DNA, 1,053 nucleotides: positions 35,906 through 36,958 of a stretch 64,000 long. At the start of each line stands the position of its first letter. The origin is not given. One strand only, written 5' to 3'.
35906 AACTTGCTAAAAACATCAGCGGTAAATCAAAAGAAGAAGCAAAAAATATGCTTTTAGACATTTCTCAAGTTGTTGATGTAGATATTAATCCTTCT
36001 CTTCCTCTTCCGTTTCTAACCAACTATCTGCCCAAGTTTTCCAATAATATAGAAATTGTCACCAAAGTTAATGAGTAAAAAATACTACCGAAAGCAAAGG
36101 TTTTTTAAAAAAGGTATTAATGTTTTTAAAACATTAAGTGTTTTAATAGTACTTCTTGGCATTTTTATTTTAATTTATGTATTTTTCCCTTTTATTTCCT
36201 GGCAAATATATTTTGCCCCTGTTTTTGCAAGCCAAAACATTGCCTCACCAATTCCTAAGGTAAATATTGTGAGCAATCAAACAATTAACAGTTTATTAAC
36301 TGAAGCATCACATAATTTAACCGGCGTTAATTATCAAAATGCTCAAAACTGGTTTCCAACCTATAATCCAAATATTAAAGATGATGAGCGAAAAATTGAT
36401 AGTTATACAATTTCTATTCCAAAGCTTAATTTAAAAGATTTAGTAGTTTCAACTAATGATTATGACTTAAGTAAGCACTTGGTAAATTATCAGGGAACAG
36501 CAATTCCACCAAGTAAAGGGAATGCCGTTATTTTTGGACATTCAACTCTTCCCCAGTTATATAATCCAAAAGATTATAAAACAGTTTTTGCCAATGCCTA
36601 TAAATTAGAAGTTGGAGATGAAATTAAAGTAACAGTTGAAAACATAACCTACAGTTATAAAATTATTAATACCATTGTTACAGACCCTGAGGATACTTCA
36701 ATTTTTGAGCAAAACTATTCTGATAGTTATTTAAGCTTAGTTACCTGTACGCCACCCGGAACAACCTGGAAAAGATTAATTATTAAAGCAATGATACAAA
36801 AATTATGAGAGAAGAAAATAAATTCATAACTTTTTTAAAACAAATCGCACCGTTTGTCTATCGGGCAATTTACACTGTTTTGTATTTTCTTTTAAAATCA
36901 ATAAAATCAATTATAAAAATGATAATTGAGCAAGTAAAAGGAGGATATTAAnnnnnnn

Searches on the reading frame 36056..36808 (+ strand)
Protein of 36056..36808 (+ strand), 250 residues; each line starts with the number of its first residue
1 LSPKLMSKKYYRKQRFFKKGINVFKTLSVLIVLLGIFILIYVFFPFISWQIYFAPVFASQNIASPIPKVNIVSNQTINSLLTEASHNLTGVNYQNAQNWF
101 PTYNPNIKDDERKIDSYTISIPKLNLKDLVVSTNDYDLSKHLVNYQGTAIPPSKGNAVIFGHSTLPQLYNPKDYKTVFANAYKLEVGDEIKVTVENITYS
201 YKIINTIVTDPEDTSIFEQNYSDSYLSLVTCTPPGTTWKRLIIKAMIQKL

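Call 100: search_protein_families(library=pfam, proteins=[window:36056-36808:+], max_evalue=0.00001)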
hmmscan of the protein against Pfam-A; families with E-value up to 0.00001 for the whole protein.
window:36056-36808:+ (250 aa): 1 family
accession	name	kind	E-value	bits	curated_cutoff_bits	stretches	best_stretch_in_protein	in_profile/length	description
PF04203.18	Sortase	-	8.1e-21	74.5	26.6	1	119-246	1-123/125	Sortase domain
